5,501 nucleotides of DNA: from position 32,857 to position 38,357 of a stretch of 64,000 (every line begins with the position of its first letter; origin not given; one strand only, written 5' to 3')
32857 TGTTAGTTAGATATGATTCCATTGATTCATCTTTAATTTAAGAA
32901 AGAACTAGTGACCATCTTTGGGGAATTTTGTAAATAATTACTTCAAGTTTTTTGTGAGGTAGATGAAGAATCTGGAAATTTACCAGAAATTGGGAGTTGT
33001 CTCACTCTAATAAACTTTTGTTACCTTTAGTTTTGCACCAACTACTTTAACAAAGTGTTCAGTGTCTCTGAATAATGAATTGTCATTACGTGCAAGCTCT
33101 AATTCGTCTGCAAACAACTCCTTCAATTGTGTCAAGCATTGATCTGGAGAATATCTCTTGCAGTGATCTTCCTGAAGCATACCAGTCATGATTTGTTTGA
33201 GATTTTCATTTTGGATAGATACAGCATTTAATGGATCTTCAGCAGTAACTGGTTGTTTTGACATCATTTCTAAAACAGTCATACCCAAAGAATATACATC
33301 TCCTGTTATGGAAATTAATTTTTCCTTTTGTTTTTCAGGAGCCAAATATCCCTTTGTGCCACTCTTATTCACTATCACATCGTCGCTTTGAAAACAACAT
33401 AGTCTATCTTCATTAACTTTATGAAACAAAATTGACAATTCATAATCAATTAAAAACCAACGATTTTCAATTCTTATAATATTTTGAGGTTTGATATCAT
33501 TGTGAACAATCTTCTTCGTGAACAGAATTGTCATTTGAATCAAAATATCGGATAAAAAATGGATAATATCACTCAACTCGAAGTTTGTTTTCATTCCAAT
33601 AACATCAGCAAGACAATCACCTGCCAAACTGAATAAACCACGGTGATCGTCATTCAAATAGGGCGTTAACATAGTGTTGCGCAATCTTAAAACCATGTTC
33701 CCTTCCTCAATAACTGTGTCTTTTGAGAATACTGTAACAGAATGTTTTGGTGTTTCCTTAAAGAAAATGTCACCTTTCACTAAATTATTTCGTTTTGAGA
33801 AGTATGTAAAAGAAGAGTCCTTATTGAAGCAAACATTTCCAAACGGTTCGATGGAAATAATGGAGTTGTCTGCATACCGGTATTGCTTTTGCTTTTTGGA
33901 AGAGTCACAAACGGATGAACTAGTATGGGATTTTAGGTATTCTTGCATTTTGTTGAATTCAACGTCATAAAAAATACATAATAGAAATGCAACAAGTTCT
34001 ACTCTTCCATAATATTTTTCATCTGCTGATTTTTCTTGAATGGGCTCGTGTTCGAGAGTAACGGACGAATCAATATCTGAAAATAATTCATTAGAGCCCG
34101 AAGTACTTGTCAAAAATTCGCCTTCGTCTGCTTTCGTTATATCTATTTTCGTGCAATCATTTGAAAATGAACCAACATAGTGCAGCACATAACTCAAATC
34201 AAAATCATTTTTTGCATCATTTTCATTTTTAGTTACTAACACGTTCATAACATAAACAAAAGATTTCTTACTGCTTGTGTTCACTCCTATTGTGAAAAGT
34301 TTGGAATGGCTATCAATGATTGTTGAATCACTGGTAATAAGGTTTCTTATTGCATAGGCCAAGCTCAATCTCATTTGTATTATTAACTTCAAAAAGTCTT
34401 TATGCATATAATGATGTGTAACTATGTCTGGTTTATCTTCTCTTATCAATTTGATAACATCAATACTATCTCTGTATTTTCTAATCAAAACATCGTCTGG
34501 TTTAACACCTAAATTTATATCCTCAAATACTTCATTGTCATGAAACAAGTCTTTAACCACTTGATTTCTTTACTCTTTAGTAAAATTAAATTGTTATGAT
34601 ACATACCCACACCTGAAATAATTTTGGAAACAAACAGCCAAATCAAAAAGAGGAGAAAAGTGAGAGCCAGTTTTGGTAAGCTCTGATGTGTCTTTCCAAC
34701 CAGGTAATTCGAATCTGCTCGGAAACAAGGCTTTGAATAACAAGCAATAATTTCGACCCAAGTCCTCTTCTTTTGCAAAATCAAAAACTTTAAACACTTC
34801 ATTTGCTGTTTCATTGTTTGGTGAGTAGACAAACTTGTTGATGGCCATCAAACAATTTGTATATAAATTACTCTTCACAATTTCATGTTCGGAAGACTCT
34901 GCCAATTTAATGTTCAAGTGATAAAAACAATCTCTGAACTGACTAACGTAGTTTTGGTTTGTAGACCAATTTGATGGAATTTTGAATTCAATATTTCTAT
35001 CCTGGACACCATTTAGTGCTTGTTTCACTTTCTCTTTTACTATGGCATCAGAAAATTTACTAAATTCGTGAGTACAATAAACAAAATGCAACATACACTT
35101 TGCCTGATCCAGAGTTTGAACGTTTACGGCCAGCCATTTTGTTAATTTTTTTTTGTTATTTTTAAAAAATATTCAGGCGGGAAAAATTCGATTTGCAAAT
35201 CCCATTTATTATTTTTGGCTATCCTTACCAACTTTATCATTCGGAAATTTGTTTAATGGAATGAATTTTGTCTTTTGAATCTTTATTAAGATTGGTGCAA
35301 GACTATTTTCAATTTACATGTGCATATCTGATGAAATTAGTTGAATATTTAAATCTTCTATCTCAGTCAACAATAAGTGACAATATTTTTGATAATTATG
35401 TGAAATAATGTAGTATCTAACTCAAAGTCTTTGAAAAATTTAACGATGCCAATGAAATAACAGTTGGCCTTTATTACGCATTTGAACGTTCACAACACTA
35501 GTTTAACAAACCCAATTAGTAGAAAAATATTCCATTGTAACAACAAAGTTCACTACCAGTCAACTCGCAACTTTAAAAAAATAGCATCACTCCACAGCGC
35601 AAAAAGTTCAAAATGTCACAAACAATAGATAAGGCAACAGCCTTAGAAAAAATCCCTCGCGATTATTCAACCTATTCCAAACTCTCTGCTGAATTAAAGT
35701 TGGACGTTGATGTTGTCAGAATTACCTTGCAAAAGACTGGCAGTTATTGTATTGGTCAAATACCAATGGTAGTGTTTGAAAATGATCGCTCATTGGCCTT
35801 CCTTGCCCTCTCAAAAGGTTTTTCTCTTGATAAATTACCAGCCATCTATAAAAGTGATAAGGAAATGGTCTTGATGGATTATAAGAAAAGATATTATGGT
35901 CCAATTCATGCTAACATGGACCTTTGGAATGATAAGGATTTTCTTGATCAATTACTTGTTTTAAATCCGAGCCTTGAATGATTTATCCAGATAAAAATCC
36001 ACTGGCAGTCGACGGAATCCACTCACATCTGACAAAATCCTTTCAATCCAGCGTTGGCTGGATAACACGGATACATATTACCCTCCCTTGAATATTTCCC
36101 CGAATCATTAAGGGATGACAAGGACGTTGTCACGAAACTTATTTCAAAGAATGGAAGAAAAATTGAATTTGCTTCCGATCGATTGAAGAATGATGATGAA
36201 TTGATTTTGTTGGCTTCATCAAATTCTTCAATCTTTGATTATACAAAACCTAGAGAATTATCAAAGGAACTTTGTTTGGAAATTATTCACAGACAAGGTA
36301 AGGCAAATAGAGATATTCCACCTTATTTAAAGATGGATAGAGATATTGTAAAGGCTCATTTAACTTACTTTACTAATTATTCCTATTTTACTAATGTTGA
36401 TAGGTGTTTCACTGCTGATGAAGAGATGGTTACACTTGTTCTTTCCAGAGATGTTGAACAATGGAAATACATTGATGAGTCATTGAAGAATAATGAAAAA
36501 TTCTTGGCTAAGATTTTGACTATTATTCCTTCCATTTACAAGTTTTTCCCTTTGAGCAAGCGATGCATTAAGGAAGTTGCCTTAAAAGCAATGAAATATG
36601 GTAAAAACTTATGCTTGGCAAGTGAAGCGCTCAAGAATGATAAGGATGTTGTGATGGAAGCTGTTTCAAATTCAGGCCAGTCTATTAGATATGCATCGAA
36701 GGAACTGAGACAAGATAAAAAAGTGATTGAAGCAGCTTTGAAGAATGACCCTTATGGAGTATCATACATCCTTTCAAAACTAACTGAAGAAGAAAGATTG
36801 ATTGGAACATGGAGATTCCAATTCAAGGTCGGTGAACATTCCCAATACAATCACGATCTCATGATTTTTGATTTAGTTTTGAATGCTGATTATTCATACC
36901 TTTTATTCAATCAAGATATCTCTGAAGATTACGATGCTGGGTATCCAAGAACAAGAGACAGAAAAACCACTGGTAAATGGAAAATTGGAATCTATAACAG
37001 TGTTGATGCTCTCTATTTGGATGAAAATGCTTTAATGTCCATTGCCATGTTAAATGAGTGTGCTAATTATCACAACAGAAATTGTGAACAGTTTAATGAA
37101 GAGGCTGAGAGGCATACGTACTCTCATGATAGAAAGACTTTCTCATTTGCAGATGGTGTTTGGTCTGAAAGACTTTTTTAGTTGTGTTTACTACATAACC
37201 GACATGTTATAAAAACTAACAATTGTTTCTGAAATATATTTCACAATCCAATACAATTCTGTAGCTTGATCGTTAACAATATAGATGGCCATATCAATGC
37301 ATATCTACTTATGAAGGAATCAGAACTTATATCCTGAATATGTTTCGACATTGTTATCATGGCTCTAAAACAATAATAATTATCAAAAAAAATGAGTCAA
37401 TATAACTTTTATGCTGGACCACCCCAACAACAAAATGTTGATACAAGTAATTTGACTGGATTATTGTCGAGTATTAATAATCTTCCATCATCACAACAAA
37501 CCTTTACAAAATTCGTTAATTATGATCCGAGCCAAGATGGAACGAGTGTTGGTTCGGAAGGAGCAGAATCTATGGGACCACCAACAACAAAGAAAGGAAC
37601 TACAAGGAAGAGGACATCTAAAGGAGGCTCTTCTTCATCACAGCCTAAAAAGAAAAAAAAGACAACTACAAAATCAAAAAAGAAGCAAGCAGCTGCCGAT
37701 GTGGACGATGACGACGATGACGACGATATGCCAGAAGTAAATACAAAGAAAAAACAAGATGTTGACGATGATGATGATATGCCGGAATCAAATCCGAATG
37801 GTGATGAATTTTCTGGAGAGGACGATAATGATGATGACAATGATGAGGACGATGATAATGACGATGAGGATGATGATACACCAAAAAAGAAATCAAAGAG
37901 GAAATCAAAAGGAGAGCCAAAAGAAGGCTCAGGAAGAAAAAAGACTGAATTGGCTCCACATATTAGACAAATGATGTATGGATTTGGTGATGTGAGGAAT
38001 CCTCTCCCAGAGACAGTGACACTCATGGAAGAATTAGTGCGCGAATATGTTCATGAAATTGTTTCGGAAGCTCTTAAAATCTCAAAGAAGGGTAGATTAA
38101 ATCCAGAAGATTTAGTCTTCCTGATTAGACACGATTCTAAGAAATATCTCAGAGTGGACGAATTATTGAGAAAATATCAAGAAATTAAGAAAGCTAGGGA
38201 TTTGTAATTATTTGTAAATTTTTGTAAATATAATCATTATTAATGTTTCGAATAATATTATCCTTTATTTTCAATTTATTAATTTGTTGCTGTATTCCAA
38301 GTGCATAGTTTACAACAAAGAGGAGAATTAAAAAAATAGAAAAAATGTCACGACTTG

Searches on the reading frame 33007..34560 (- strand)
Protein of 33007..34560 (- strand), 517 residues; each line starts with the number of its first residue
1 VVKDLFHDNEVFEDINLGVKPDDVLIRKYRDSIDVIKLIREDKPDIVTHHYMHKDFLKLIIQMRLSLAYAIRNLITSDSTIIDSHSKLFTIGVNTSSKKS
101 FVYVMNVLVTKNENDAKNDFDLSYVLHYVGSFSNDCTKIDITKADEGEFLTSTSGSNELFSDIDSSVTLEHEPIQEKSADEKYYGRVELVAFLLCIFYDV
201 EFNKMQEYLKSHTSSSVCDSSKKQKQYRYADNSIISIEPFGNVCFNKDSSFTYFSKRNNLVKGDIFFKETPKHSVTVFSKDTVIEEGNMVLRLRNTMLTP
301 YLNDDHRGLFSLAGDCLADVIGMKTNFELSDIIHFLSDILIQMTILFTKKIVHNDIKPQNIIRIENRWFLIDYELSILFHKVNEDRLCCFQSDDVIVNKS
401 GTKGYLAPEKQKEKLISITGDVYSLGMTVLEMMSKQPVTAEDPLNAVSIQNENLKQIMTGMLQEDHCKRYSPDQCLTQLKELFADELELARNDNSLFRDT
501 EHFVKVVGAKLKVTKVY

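Call 16: search_protein_families(library=pfam, proteins=[window:33007-34560:-], max_evalue=0.001)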
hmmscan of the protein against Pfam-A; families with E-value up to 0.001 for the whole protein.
window:33007-34560:- (517 aa): 2 families
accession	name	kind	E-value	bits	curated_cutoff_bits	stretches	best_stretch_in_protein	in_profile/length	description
PF00069.31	Pkinase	-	3e-18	66.6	31.7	1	314-477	82-259/263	Protein kinase domain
PF07714.23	PK_Tyr_Ser-Thr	-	5.6e-09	36.1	23.1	1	286-485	85-239/258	Protein tyrosine and serine/threonine kinase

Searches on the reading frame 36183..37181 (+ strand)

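Call 8: search_protein_families(library=pfam, proteins=[window:36183-37181:+], max_evalue=0.01)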
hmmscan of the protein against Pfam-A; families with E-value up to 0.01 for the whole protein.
window:36183-37181:+ (332 aa): 1 family
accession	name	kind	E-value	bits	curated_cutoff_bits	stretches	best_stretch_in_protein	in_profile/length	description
PF13475.11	DUF4116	-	1.7e-30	104.7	24.9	4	130-176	2-49/49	Domain of unknown function (DUF4116)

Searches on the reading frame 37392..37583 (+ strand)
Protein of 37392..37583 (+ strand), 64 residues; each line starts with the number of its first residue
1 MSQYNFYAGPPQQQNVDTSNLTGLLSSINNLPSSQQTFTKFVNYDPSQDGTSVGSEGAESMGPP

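Call 29: search_protein_representatives(protein=window:37392-37583:+)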
Query: 64 residues. Proteins with E-value up to 0.001 (for the whole library): 2; up to 1e-10: 1; up to 1e-30: 0. The best 2 are listed.
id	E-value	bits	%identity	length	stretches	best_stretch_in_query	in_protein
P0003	1.6e-28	113.3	96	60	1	1-56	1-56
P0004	2.6e-04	37.3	32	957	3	29-62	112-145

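Call 31: find_encoding_contigs(protein=P0003, flank=10000)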
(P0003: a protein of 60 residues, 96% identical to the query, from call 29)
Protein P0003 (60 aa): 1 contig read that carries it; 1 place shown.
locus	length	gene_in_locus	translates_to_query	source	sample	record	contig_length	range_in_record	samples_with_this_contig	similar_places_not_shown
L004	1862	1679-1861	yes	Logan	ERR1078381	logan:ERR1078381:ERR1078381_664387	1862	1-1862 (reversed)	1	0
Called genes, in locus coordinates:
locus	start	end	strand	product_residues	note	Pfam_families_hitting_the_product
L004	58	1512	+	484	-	PF13475:DUF4116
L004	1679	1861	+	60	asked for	?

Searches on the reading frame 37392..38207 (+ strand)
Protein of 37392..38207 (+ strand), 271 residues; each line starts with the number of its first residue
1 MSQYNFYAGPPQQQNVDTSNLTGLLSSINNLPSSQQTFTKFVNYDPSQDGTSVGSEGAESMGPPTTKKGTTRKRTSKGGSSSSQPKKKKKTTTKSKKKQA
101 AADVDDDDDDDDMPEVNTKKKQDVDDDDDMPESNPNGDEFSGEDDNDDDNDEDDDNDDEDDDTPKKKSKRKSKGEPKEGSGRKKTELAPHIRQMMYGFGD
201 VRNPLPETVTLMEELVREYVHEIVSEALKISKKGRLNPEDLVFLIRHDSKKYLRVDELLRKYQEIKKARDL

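Call 8: search_protein_families(library=pfam, proteins=[window:37392-38207:+], max_evalue=0.01)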
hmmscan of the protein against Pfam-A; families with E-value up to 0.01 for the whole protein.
window:37392-38207:+ (271 aa): 1 family
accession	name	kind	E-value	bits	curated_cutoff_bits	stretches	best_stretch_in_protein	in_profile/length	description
PF02269.22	TFIID-18kDa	-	2.4e-25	88.8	27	1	189-269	5-88/93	Transcription initiation factor IID, 18kD subunit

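Call 9: find_encoding_contigs(protein=window:37392-38204:+, flank=10000)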
Protein window:37392-38204:+ (271 aa): no gene with exactly this product is on record in the collection.

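Call 10: find_homologous_proteins(query=window:37392-38204:+)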
Query window:37392-38204:+ (271 aa): 2 proteins with E <= 0.001 among 1673 candidates.
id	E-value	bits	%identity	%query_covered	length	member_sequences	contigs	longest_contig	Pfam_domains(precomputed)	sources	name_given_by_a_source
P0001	1.5e-65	240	73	34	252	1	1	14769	PF02269.23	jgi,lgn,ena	-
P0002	3.8e-17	81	51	28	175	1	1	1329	PF02269.23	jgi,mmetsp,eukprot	mmetsp:Transcript_438/g.462 ORF Transcript_438/g.462 Transcript_438/m.462 type:complete len:176 (-)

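Call 12: find_encoding_contigs(protein=P0001, flank=10000)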
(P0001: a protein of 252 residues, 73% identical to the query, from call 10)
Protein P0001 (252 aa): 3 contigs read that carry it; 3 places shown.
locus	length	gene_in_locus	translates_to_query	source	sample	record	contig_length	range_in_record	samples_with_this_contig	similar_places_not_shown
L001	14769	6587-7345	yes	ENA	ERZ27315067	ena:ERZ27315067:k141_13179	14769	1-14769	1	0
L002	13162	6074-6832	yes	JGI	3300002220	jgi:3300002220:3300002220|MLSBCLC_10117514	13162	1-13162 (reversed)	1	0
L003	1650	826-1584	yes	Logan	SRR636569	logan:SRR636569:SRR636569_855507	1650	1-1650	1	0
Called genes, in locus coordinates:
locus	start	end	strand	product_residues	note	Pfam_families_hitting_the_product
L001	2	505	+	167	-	?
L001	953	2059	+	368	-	-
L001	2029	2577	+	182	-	-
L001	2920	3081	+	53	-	-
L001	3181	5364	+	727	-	PF00072:Response_reg, PF00233:PDEase_I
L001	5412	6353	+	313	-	PF03850:Tfb4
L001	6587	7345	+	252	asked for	PF02269:TFIID-18kDa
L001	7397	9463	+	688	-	PF01406:tRNA-synt_1e, PF09334:tRNA-synt_1g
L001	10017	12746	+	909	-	-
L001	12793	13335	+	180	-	-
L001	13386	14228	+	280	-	PF05859:Mis12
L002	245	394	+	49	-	-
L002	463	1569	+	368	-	-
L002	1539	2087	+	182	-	-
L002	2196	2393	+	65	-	-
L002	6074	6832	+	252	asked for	PF02269:TFIID-18kDa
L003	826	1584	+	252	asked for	PF02269:TFIID-18kDa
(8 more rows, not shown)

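Call 50: list_cluster_members(proteins=[P0003, P0005, window:37392-38204:+])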
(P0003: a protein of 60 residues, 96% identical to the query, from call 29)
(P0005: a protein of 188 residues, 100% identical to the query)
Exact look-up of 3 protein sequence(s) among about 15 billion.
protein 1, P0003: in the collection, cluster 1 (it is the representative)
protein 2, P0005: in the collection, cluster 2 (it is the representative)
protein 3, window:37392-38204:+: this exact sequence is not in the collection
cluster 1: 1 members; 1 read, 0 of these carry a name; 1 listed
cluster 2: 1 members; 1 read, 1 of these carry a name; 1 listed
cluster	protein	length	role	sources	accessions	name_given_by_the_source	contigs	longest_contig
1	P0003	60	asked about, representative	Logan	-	-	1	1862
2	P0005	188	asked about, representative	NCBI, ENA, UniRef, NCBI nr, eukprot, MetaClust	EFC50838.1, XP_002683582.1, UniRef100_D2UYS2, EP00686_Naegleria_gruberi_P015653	predicted protein [Naegleria gruberi] | Predicted protein n=1 Tax=Naegleria gruberi TaxID=5762 RepID=D2UYS2_NAEGR | uncharacterized protein NAEGRDRAFT_61569 [Naegleria gruberi]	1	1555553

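Call 64: search_solved_structures(query=window:37392-38204:+, max_evalue=0.001)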
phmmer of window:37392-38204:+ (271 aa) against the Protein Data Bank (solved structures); distinct sequences matched with E-value up to 0.001: 8.
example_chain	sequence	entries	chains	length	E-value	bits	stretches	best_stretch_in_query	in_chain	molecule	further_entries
30ff_Dm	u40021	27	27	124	2.6e-23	86.5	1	157-269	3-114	Transcription initiation factor TFIID subunit 13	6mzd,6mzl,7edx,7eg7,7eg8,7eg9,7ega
7ktr_I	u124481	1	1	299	4.9e-10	43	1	182-257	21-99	Transcription initiation protein SPT3 homolog,Transcription initiation protein SPT3 homolo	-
8h7g_E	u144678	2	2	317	9.1e-10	42.1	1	182-257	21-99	Transcription initiation protein SPT3 homolog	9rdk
7kts_I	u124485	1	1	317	9.2e-10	42.1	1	182-257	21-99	Transcription initiation protein SPT3 homolog,Transcription initiation protein SPT3 homolo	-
6tb4_D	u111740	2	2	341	1.4e-08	38.3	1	189-266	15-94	Subunit of the SAGA and SAGA-like transcriptional regulatory complexes, interacts with Spt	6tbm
6t9i_C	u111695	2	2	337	6.2e-08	36.1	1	189-264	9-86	Protein SPT3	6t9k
6hqa_J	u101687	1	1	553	1.3e-07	35.1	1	188-271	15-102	TFIID subunit (48 kDa)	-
1bh8_A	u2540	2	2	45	1.7e-06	31.4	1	190-230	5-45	TAFII18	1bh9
